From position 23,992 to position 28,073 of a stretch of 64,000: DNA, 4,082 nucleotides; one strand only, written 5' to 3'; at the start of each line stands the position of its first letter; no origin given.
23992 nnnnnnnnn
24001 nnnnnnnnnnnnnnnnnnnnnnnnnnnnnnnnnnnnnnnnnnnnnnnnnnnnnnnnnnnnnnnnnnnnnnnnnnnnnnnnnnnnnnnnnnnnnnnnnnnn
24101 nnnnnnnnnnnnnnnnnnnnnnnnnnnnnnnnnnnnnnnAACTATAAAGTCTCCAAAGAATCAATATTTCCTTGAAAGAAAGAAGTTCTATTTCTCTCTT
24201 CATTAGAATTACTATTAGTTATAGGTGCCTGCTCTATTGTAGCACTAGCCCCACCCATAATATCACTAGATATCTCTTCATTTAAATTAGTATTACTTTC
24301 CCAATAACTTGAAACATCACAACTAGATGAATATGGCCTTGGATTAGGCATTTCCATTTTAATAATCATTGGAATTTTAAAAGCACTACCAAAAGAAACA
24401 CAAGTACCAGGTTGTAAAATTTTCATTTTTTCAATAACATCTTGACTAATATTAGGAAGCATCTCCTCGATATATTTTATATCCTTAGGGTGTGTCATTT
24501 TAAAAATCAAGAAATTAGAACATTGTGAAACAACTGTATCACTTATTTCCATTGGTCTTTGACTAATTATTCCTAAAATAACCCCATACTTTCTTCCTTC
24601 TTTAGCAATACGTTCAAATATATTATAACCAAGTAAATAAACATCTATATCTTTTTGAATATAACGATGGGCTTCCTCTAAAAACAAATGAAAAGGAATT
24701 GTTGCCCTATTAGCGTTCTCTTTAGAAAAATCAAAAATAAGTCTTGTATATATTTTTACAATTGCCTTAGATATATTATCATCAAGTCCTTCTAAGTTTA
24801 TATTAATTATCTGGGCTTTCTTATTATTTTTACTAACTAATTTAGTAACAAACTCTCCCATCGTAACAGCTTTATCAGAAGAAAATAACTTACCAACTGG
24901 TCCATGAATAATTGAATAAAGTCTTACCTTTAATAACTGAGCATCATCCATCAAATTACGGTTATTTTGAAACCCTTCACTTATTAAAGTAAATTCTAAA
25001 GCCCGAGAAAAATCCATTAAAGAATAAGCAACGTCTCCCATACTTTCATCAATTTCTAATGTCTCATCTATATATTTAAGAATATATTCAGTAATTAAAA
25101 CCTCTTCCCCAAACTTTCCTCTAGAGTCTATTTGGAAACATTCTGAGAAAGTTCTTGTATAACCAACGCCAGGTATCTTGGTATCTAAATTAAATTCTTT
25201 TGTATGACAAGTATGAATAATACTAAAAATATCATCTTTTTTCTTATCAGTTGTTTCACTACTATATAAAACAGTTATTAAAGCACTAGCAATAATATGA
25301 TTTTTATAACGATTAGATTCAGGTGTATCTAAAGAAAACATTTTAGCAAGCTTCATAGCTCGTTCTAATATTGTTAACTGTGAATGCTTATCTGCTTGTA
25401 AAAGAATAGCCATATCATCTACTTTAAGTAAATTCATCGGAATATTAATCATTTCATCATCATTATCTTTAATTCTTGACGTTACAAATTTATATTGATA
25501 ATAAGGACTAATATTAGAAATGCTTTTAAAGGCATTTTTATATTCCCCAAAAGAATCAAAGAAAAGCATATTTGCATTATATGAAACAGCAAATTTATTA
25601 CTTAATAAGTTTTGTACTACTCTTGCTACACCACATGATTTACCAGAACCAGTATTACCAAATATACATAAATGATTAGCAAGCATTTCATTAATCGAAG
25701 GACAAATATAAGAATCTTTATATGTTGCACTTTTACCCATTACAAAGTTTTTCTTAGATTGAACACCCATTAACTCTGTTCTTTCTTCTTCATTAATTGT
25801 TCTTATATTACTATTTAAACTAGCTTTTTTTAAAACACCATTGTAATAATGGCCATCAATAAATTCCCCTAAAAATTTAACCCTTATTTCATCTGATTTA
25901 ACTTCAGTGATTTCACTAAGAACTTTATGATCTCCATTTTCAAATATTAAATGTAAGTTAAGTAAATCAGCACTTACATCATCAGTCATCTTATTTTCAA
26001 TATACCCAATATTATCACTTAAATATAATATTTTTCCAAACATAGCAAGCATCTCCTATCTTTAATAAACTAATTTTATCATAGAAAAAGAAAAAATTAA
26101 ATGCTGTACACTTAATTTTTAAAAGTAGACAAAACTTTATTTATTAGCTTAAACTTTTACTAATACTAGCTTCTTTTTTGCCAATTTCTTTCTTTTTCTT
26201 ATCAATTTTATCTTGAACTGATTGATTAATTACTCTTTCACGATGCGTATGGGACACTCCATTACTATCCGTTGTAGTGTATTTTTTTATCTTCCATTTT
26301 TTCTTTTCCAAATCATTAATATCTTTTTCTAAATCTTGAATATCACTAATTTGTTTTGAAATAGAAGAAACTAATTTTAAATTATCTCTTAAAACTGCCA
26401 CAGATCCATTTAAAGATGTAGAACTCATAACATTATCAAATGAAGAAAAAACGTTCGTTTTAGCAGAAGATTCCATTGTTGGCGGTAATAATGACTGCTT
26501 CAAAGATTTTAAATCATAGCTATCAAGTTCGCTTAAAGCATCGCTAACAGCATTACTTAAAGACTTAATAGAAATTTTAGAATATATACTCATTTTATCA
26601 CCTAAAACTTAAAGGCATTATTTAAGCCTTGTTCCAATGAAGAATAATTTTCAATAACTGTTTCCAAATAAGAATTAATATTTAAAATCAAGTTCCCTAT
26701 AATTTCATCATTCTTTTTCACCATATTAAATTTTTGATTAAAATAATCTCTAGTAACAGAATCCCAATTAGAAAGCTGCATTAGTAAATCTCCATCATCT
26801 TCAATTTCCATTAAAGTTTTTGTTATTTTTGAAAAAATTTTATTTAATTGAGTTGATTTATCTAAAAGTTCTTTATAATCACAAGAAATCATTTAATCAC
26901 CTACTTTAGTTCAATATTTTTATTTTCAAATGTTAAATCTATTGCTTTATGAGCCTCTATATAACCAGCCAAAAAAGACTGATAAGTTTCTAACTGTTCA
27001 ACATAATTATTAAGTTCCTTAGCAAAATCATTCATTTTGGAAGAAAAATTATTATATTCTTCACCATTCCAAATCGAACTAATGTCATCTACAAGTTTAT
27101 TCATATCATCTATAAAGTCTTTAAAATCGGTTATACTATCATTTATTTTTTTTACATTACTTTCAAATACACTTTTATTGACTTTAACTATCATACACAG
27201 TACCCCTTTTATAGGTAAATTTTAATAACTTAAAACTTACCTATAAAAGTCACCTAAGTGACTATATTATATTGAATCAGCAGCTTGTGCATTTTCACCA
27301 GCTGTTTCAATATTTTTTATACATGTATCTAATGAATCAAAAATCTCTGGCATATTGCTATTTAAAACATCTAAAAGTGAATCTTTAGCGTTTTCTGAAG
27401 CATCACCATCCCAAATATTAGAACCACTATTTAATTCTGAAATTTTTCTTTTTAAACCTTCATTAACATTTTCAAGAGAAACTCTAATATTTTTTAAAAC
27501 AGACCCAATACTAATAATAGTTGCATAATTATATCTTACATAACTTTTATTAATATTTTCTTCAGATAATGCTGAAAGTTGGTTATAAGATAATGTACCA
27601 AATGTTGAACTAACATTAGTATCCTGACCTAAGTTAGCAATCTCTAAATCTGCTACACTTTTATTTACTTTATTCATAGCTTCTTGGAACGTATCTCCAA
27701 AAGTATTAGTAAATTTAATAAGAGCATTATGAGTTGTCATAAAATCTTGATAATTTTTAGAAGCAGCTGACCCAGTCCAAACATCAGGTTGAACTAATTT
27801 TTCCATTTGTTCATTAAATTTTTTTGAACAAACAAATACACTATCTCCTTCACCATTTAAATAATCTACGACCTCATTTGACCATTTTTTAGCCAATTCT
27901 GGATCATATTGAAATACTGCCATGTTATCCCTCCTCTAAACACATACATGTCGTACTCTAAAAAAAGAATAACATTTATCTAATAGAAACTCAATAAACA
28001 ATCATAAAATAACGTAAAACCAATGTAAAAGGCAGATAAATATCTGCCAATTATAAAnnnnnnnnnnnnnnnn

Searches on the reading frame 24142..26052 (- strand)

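Call 6: search_protein_families(library=pfam, proteins=[window:24142-26052:-], max_evalue=0.01)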
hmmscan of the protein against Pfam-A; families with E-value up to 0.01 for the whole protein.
window:24142-26052:- (636 aa): 3 families
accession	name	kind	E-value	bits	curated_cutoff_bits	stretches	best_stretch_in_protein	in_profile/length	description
PF01935.23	DUF87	-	4.3e-19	69.9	23.2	1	106-251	4-133/220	Helicase HerA, central domain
PF01580.24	FtsK_SpoIIIE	-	0.00042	20.3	24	0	124-151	38-65/221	FtsK/SpoIIIE family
PF01637.24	ATPase_2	-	0.0036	17.6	33.2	0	126-257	21-155/225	ATPase domain predominantly from Archaea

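Call 98: search_protein_families(library=ncbifam, proteins=[window:24142-26052:-], max_evalue=0.001)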
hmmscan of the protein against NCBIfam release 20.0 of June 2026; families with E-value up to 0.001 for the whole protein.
window:24142-26052:- (636 aa): 6 families
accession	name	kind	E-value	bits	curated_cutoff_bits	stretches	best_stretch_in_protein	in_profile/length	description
NF042944.1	HerA_antiphage_2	equivalog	1.6e-47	162.6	850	2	392-586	355-562/576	anti-phage-associated helicase HerA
NF042943.1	HerA_antiphage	equivalog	2e-43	148.8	800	2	394-580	375-563/566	anti-phage-associated helicase HerA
NF040937.1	HerA_Thermprot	equivalog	7.5e-38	130.1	800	2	400-588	294-483/487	DNA double-strand break repair helicase HerA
NF040819.1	helicase_HerA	equivalog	2.5e-22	79.1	970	1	435-566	386-514/561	DNA double-strand break repair helicase HerA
NF053655.1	CedD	equivalog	1.8e-17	63.2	600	2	361-567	335-526/527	DNA-translocating ATPase CedD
NF033849.1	ser_rich_anae_1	subfamily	3.8e-13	47.7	650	1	410-528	975-1099/1163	serine-rich protein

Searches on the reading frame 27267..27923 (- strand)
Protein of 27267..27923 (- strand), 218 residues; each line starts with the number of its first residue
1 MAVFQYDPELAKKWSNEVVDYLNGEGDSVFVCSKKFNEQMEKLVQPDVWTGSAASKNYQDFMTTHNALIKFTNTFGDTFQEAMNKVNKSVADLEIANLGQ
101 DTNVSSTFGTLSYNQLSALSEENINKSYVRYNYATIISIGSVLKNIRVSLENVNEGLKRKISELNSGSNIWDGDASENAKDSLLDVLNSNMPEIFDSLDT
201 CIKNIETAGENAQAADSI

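Call 6: search_protein_families(library=pfam, proteins=[window:27267-27923:-], max_evalue=0.01)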
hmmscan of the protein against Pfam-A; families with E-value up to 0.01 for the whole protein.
window:27267-27923:- (218 aa): 1 family
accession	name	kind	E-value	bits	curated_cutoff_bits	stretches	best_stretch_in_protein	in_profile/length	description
PF06013.18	WXG100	-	1.9e-07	31.7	27.3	1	130-217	3-86/86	Proteins of 100 residues with WXG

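Call 98: search_protein_families(library=ncbifam, proteins=[window:27267-27923:-], max_evalue=0.001)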
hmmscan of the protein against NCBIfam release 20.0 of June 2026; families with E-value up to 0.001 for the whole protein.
window:27267-27923:- (218 aa): 1 family
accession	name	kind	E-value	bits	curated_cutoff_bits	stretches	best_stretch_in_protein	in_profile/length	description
TIGR03930.1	WXG100_ESAT6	subfamily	3.6e-09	36.7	44.85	1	129-216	2-85/90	WXG100 family type VII secretion target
